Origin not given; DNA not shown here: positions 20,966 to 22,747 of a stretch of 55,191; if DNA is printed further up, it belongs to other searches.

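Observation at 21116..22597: Tail-tube-position protein carries a six-Asp-box (BNR) beta-propeller-like domain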

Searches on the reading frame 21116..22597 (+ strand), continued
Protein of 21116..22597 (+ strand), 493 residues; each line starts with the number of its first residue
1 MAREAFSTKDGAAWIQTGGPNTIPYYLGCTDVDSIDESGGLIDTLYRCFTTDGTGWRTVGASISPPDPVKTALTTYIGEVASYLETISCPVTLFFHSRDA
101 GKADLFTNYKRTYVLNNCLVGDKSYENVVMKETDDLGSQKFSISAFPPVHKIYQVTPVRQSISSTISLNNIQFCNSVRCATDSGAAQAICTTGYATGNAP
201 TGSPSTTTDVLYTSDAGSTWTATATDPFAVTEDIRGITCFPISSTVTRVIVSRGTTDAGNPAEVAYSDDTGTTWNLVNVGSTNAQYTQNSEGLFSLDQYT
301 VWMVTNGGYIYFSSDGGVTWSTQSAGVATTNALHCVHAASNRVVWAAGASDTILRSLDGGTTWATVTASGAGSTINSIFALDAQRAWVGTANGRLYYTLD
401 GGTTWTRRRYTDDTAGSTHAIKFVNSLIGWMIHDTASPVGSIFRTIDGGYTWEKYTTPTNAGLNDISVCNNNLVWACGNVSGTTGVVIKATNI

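Call 16: find_encoding_contigs(protein=P0026, flank=10000, max_places=2)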
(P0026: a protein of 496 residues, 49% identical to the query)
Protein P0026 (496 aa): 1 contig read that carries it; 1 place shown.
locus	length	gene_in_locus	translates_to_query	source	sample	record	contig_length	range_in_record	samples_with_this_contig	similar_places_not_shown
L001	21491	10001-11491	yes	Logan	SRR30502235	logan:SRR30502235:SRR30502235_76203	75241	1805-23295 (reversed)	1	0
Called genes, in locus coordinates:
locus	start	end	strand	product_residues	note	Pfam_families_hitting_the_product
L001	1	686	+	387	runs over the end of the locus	PF01041:DegT_DnrJ_EryC1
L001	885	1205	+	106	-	-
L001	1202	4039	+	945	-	PF13439:Glyco_transf_4 (weak), PF00534:Glycos_transf_1, PF13692:Glyco_trans_1_4, PF00535:Glycos_transf_2, PF13641:Glyco_tranf_2_3, PF00535:Glycos_transf_2, PF10111:Glyco_tranf_2_2, PF13641:Glyco_tranf_2_3 (weak)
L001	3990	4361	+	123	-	-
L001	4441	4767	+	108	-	PF07098:DUF1360 (faint)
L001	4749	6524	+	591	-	-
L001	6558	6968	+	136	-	-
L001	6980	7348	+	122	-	PF14354:Lar_restr_allev (weak)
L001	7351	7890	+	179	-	-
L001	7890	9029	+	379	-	-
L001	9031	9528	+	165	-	-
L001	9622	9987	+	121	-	-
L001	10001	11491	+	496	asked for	PF24316:Tli3 (faint), PF25852:DUF6242_C (faint), PF02012:BNR (faint), PF13088:BNR_2 (faint), PF15902:Sortilin-Vps10 (weak), PF14870:PSII_BNR, PF15902:Sortilin-Vps10 (weak)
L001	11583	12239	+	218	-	-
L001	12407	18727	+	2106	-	PF10145:PhageMin_Tail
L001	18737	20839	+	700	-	-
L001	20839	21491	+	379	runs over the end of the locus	-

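Call 21: predict_structure(alignment_id=A1)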
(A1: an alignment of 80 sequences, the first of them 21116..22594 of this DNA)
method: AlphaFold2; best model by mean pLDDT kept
length: 493 residues; sequences in the alignment: 80
mean_pLDDT: 91.9   pTM: 0.88
mean pLDDT of the five models: 91.9, 91.6, 91.6, 91.4, 88.7
residues with pLDDT >= 90: 370; 70-90: 116; 50-70: 7; < 50: 0
segments of 3 or more residues with pLDDT < 50: none
pLDDT, mean of each block of 10 residues (from residue 1): 78 94 93 88 85 85 89 91 88 94 93 94 89 88 93 94 90 87 84 91 76 91 90 93 89 92 95 95 94 95 96 96 94 97 97 96 95 95 97 96 96 92 96 92 97 95 95 95 93 86
secondary structure, 60 per line:
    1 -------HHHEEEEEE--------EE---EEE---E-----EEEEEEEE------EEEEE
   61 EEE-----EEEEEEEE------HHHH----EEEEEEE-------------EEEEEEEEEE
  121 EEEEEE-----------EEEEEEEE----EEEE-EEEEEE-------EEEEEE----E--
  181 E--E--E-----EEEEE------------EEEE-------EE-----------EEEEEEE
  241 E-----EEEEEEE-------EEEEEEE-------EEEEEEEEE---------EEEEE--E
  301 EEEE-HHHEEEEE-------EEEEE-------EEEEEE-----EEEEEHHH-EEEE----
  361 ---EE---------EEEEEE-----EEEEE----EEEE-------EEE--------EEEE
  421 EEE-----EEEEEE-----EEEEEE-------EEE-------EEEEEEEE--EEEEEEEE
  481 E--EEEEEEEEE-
elements in order: E11-16 E30-32 E42-49 E56-63 E69-76 H83-86 E91-97 E111-126 E138-145 E150-153 E155-160 E168-173 E193-197 E210-213 E234-241 E247-253 E261-267 E275-283 E293-297 E300-304 E309-313 E321-325 E333-338 E344-348 E353-356 E375-380 E386-390 E395-398 E406-408 E417-423 E429-434 E440-445 E453-455 E463-470 E473-481 E484-492
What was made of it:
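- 21116..22597 (+): Whole gene: tail tube protein fused to a propeller (493 aa plus stop). Full-length AlphaFold model has pLDDT 91.9 and pTM 0.88 (call 21).
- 21743..22594 (+): Ycf48-like BNR/Asp-box beta-propeller, residues 210-493. The first propeller strand probably starts near residue 193. Strand pattern in call 21.
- On BNR/Asp-box beta-propeller, Ycf48-like (Pfam PF14870): pLDDT is 90-97 across the domain (call 21).
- The full-length model has pLDDT 91.9 and pTM 0.88 (call 21). pTM 0.88 suggests a fixed orientation of the two domains (call 21).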

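Call 24: fold_search(model_id=the predicted structure, library=pdb)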
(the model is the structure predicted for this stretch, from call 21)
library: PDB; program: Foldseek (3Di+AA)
matches with E <= 10: 1836; with E <= 0.001: 1370
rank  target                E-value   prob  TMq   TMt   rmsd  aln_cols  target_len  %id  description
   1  5ojr_D                3.4e-12  1.00  0.47  0.72   4.3       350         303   13  YCF48 bound to D1 peptide (released 2018-08-08)
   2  5ojr_C                5.6e-12  1.00  0.47  0.72   4.3       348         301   13  YCF48 bound to D1 peptide (released 2018-08-08)
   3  5oj5_A                1.6e-11  1.00  0.49  0.74   4.0       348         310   12  YCF48 bound to D1 peptide (released 2018-08-08)
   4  5oj3_A                1.6e-11  1.00  0.47  0.68   4.4       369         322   18  YCF48 from Cyanidioschyzon merolae (released 2018-08-08)
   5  5oj3_B                2.4e-11  1.00  0.49  0.72   4.1       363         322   18  YCF48 from Cyanidioschyzon merolae (released 2018-08-08)
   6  5ojp_A                3.1e-11  1.00  0.49  0.74   4.0       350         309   12  YCF48 bound to D1 peptide (released 2018-08-08)
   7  5ojr_A                3.4e-11  1.00  0.48  0.73   4.2       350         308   12  YCF48 bound to D1 peptide (released 2018-08-08)
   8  8am5_S                3.6e-11  1.00  0.48  0.74   4.0       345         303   17  RCII/PSI complex, class 3 (released 2023-08-16)
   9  5ojp_B                4.5e-11  1.00  0.49  0.76   3.9       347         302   13  YCF48 bound to D1 peptide (released 2018-08-08)
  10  2xbg                  5.4e-11  1.00  0.48  0.72   4.2       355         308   13  Crystal Structure of YCF48 from Thermosynechococcus elongatus (released 2011-04-13)
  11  5ojr_B                1.0e-10  1.00  0.47  0.71   4.3       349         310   13  YCF48 bound to D1 peptide (released 2018-08-08)
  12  5ojp_C                2.6e-10  1.00  0.49  0.76   4.0       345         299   13  YCF48 bound to D1 peptide (released 2018-08-08)
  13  6p2m_A                2.1e-09  1.00  0.36  0.27  27.0       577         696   14  Crystal structure of the Caldicellulosiruptor lactoaceticus GH74 (ClGH74a) enzyme in complex with LLG xyloglucan (released 2019-07-31)
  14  2cn3_A                2.2e-09  1.00  0.48  0.34   9.1       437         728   15  Crystal Structures of Clostridium thermocellum Xyloglucanase (released 2006-05-22)
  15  5fzp_A                3.9e-09  1.00  0.44  0.59   6.9       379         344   18  Structure of the dispase autolysis inducing protein from Streptomyces mobaraensis (released 2016-08-10)
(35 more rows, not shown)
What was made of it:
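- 21743..22594 (+): Foldseek hits Ycf48 at TM 0.72-0.76 over about 300 residues (call 24).
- On BNR/Asp-box beta-propeller, Ycf48-like (Pfam PF14870): TM is 0.72-0.76 to seven-bladed Ycf48 over its whole length (call 24).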

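Call 27: find_encoding_contigs(protein=P0050, flank=10000, max_places=2)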
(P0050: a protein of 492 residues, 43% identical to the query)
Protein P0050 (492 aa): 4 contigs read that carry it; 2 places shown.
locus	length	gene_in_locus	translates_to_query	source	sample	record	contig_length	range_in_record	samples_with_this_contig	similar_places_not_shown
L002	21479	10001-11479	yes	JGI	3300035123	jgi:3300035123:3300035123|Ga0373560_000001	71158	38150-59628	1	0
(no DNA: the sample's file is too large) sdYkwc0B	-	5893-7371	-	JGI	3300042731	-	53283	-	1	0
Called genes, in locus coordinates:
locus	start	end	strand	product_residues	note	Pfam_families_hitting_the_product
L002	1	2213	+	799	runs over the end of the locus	-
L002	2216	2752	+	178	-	-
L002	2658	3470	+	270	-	PF11790:Glyco_hydro_cc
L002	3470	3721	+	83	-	-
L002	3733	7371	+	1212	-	-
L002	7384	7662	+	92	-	-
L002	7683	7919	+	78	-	-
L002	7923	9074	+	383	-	-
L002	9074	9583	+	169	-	-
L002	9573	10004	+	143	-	-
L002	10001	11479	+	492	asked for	PF02012:BNR (faint), PF14870:PSII_BNR, PF15902:Sortilin-Vps10 (weak)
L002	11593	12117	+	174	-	-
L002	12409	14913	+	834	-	-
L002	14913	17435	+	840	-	PF17164:DUF5122 (faint), PF12768:Rax2 (weak)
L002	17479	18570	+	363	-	PF14594:Sipho_Gp37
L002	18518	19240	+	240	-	-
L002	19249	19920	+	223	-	-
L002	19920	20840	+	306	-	-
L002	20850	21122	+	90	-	-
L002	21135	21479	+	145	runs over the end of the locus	-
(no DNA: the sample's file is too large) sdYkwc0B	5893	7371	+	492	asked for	PF02012:BNR (faint), PF14870:PSII_BNR, PF15902:Sortilin-Vps10 (weak)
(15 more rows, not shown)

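Call 37: find_related_loci(query=A1, collection=viral_contigs, flank=10000)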
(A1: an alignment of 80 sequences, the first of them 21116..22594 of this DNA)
Query A1 (493 aa) in viral_contigs; peptide patterns used: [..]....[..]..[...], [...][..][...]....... (x = any residue, [..] = any of these).
204 stretches matched a pattern; 85 encode a relative of the query (tblastn E <= 1e-3); the best 80 are kept; 76 distinct loci.
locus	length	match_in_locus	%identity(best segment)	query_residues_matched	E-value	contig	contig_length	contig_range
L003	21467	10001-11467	43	1-489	3e-129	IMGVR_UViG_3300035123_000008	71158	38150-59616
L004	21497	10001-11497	40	4-492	4e-112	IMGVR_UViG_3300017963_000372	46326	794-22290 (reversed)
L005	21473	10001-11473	38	6-491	4e-112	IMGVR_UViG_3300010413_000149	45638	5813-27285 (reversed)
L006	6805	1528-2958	41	4-491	6e-110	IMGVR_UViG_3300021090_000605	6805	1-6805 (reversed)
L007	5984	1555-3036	38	4-490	1e-108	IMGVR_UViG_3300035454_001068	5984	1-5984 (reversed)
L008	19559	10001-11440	42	1-491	2e-107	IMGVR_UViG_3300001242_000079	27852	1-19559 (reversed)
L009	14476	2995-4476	38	4-490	4e-107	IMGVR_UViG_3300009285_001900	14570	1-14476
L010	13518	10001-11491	39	1-493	4e-103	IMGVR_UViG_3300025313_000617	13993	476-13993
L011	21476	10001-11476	37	3-491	5e-102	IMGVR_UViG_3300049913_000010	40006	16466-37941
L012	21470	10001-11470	38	4-489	2e-101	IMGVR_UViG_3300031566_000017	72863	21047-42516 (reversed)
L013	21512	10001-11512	40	1-487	8e-101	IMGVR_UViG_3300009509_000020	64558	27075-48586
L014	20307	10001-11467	36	10-491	2e-96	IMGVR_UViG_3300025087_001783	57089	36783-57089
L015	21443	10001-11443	37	4-487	1e-95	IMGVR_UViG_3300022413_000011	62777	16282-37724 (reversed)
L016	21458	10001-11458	47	4-490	4e-151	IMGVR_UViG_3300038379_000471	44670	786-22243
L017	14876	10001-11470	36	1-491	8e-93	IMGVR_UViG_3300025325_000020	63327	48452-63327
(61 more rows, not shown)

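Call 53: fold_search(model_id=the predicted structure, library=viral)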
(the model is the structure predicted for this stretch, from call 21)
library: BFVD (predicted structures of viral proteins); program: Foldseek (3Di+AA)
matches with E <= 10: 1004; with E <= 0.001: 158
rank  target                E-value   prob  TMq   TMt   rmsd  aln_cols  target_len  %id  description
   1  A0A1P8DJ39            2.2e-19  1.00  0.71  0.70   5.7       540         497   16  (no name in the UniProt tables at hand)
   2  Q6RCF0                1.2e-12  1.00  0.54  0.57  14.4       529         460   14  Outer capsid protein [Vibrio phage VP2]
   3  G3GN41                6.0e-11  1.00  0.53  0.22   4.4       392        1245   14  (no name in the UniProt tables at hand)
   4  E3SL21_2              6.9e-11  1.00  0.47  0.17  28.1       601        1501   13  Baseplate wedge initiator [Synechococcus phage S-SSM7]
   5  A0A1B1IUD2            9.1e-11  1.00  0.44  0.22   4.2       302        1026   21  (no name in the UniProt tables at hand)
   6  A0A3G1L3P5            1.3e-10  1.00  0.51  0.23  13.2       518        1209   12  BNR repeat domain protein [Synechococcus phage S-CBWM1]
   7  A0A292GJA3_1          5.6e-10  1.00  0.51  0.19  21.2       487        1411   16  (no name in the UniProt tables at hand)
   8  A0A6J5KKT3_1          7.4e-10  1.00  0.49  0.33   4.1       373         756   17  Intramolecular chaperone auto-processing domain containing protein [uncultured Caudovirales phage]
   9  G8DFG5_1              7.7e-10  1.00  0.50  0.25  20.3       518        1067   13  (no name in the UniProt tables at hand)
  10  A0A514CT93            2.5e-09  1.00  0.43  0.32  19.6       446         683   19  Beta-1,4-xyloglucan hydrolase [Achromobacter phage Motura]
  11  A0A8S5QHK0            4.5e-09  1.00  0.45  0.60   4.3       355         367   16  Uncharacterized protein (Fragment) [Siphoviridae sp. ctXmm2]
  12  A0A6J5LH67            5.4e-09  1.00  0.50  0.39  15.3       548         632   14  Uncharacterized protein [uncultured Caudovirales phage]
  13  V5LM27                1.6e-08  1.00  0.51  0.32  18.1       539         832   13  (no name in the UniProt tables at hand)
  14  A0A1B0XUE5            3.0e-08  1.00  0.46  0.58  11.5       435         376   15  (no name in the UniProt tables at hand)
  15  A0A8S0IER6            3.5e-08  1.00  0.35  0.60   5.4       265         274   20  (no name in the UniProt tables at hand)
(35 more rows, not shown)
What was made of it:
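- Closest known: BNR/Asp-box propellers in other phage proteins. Different: One unnamed UniProt viral protein, A0A1P8DJ39 (497 aa), does match across both domains (TM 0.71, 16% identity, call 53).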

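Call 64: find_related_loci(query=A6, collection=genome_contigs, flank=10000)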
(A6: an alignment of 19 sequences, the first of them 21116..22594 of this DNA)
Query A6 (493 aa) in genome_contigs; peptide patterns used: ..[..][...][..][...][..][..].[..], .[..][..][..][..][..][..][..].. (x = any residue, [..] = any of these).
126 stretches matched a pattern; 5 encode a relative of the query (tblastn E <= 1e-3); 5 distinct loci.
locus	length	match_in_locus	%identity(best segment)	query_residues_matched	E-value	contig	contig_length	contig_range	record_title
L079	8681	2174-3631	40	3-489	9e-112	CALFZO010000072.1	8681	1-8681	MAG TPA_asm: uncultured Anaerolineales bacterium isolate SRR1506987_bin.41_CONCOCT_v1.1_MAG genome assembly, contig: ERZ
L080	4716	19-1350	42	52-492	1e-103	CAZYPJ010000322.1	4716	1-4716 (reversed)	MAG TPA_asm: uncultured Anaerolineales bacterium isolate SRP167436_co1_96 genome assembly, contig: NODE_30159_length_471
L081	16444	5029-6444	35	1-489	3e-79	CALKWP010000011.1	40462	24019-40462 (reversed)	MAG TPA_asm: uncultured Methanomassiliicoccales archaeon isolate SRR6007446_bin.11_CONCOCT_v1.1_MAG genome assembly, con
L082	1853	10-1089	36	131-489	4e-72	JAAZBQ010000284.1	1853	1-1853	MAG: Chloroflexota bacterium isolate AS06rmzACSIP_617 113611_AS06, whole genome shotgun sequence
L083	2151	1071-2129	36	72-423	7e-54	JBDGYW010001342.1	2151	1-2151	MAG: Gemmatimonadota bacterium isolate M3-38_Bin_161 M3-38_Bin_161_scaffold_500833, whole genome shotgun sequence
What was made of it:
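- Tried and rejected: With a narrower one it found only five short MAG contigs, three of them binned as Chloroflexota/Anaerolineales (call 64).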
